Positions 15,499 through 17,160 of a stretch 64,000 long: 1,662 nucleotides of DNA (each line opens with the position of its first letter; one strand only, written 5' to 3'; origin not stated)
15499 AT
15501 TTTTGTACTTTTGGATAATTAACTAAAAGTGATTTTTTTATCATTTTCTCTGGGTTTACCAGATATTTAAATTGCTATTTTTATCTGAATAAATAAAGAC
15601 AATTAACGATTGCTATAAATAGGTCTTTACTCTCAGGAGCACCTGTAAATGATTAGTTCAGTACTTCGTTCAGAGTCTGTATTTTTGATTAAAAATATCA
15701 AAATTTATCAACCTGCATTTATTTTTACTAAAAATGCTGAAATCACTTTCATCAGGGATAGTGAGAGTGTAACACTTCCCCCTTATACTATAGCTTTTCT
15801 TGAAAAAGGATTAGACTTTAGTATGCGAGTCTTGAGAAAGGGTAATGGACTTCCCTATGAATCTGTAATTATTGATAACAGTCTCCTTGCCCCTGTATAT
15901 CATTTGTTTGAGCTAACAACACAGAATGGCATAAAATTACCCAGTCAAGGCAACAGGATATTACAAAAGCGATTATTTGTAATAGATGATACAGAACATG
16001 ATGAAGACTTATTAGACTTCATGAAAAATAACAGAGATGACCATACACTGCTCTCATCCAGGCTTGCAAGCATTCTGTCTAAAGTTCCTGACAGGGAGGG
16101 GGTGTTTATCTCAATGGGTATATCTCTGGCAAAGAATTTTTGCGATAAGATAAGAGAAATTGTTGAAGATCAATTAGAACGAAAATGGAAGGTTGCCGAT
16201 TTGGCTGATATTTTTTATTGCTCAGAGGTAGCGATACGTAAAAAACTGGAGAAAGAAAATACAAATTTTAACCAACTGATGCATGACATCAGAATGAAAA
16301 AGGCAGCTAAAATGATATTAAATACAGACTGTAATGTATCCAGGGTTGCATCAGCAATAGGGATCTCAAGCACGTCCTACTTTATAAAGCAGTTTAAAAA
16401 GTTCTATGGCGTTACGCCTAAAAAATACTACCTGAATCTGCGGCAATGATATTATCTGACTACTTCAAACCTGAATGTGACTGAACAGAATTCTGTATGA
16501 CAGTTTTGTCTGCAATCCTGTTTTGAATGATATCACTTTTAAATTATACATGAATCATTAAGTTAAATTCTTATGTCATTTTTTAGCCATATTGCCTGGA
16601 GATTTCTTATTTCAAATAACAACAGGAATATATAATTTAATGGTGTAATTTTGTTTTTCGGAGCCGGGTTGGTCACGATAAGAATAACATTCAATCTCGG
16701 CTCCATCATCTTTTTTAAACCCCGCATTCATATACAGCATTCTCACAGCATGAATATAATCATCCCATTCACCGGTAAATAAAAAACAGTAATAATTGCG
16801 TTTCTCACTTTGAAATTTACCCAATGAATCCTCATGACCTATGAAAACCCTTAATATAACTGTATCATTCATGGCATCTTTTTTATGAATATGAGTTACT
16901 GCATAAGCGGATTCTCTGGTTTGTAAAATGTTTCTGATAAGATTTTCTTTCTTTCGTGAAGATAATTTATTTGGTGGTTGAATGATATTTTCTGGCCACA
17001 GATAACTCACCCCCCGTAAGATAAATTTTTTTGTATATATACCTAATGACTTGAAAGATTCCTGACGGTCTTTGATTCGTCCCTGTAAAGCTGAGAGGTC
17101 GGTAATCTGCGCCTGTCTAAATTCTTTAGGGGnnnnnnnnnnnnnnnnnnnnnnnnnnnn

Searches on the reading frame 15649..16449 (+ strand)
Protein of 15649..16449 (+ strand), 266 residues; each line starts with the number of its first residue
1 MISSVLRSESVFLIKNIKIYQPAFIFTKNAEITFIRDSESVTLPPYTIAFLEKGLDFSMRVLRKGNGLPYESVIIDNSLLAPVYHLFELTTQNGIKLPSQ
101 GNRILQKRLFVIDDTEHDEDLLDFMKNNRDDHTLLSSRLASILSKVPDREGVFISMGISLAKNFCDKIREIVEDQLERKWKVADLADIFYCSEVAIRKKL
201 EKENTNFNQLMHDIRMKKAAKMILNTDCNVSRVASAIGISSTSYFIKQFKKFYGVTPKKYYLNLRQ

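Call 3: search_protein_families(library=pfam, proteins=[window:15649-16449:+], max_evalue=0.01)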
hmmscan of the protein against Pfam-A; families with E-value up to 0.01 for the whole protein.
window:15649-16449:+ (266 aa): 2 families
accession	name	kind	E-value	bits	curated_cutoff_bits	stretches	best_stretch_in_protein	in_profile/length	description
PF12833.13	HTH_18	-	5e-15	56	33.6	1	185-260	1-77/80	Helix-turn-helix domain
PF00165.29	HTH_AraC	-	7e-11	42.4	26.6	1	225-260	6-40/42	Bacterial regulatory helix-turn-helix proteins, AraC family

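Call 6: search_protein_families(library=ncbifam, proteins=[window:15649-16449:+], max_evalue=0.01)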
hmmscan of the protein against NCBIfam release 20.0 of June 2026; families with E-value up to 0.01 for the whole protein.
window:15649-16449:+ (266 aa): 30 families (the best 25 are shown)
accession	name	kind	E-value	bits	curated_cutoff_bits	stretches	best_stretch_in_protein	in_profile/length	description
NF007407.0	PRK09940.1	equivalog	1.6e-22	80.4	348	1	127-260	99-230/253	transcriptional regulator YdeO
NF011733.0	PRK15186.1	equivalog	1.7e-19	70.3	403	1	163-261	181-279/291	AraC family transcriptional regulator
NF007432.1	PRK09978.1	equivalog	5.6e-19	68.3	500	1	160-261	139-240/274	DNA-binding transcriptional regulator GadX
NF011732.0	PRK15185.1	equivalog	7.7e-19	68.1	354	1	165-260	208-303/309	transcriptional regulator HilD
NF011618.0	PRK15044.1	equivalog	2e-15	57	423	1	130-260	159-289/295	invasion transcriptional regulator HilC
TIGR04094.1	adjacent_YSIRK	equivalog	7.3e-14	51.5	200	1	170-260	292-382/383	YSIRK-targeted surface antigen transcriptional regulator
NF049968.1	QhpR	equivalog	5.9e-13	48.6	250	1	163-260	185-283/284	AraC-like transcriptional regulator QhpR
NF047788.1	TransRegPocR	equivalog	7.1e-13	48.5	500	1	168-261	194-288/296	transcriptional regulator PocR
NF047455.1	TF_Staph_AryK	equivalog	7.4e-11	41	850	1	163-261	157-256/759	transcriptional regulator AryK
NF050186.1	TransRegGliRPseudo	equivalog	6.5e-10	38.9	570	1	163-261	239-334/338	AraC family transcriptional regulator GliR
NF052534.1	RzbtTranRegRhrA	equivalog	2.8e-09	36.7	500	1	162-259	206-306/312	rhizobactin biosynthesis transcriptional regulator RhrA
NF033869.1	viru_reg_Rsp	equivalog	1.5e-08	33.6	400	1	159-264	143-249/701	AraC family transcriptional regulator Rsp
NF053784.1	TranRegCyprAlk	equivalog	1.2e-07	31.4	500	1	186-260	259-333/336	transcriptional regulator CypR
NF007633.0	PRK10296.1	equivalog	2.2e-07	30.7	264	1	208-264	219-275/280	transcriptional regulator ChbR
NF007860.0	PRK10572.1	equivalog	4e-07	29.2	208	1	168-261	188-282/292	arabinose operon transcriptional regulator AraC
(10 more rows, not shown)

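Call 19: search_solved_structures(query=window:15649-16449:+, max_evalue=0.001, show_alignments=1)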
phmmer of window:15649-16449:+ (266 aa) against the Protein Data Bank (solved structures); distinct sequences matched with E-value up to 0.001: 16.
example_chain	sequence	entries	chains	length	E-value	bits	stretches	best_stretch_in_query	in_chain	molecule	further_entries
8vrq_A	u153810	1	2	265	2.4e-42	148.6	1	10-262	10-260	Regulatory protein Rns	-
6xiu_A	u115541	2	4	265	5.9e-42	147.3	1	11-262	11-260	Regulatory protein Rns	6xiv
8vst_A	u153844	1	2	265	1e-41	146.5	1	11-262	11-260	Regulatory protein Rns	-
9ca5_A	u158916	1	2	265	2.1e-41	145.5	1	11-262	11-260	AraC-family, transcriptional regulator Rns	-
9ca6_A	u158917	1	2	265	4.3e-41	144.5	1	12-262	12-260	Regulatory protein Rns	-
9gfp_A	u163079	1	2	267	9.4e-38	133.5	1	10-261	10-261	HTH-type transcriptional activator CsvR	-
3mkl_A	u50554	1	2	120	5e-15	59.1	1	161-261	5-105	HTH-type transcriptional regulator gadX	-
3gbg_A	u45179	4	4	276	3.3e-09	40.1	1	142-262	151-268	TCP pilus virulence regulatory protein | AraC family transcriptional regulator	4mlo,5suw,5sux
6p7t_A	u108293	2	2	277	3.3e-09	40.1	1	158-262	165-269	Toxin co-regulated pilus virulence regulatory protein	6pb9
6p7r_A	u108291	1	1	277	4.6e-09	39.6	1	158-262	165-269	Toxin co-regulated pilus virulence regulatory protein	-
6swi_A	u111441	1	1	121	2.9e-08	37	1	183-261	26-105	Two-component response regulator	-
12aw_A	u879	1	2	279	4e-08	36.5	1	162-260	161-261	HYBRID TWO-COMPONENT SYSTEM PROTEIN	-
3lsg_A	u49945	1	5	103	1.2e-07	35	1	205-260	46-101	Two-component response regulator yesN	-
3oou_A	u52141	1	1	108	9e-06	28.8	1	178-260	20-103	Lin2118 protein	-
4fe4_A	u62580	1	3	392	1.5e-05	28.1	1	181-260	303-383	Xylose operon regulatory protein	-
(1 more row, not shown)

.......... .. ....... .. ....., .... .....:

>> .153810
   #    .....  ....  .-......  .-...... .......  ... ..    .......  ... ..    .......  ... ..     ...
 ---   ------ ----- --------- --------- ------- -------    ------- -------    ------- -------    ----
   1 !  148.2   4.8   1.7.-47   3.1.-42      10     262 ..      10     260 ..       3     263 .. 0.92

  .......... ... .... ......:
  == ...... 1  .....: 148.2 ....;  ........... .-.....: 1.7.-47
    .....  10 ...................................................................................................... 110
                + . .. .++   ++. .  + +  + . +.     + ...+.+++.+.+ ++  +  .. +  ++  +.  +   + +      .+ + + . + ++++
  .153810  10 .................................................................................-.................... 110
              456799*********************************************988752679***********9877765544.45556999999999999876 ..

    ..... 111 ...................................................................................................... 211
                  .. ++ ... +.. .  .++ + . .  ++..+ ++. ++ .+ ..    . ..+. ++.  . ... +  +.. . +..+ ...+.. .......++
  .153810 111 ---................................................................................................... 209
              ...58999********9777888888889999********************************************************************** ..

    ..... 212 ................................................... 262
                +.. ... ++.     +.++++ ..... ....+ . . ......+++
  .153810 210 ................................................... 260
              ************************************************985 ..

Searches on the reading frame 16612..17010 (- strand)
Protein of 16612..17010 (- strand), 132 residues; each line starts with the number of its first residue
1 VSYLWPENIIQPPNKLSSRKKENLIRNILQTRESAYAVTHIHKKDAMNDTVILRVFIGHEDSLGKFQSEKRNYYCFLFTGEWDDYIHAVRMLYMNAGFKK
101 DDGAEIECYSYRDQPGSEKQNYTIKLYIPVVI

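Call 30: search_protein_families(library=pfam, proteins=[window:16612-17010:-], max_evalue=0.001)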
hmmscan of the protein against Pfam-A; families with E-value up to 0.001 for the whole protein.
window:16612-17010:- (132 aa): 1 family
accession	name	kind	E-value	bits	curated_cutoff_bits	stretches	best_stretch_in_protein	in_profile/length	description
PF06445.20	GyrI-like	-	0.0001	23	26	1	61-130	82-154/155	GyrI-like small molecule binding domain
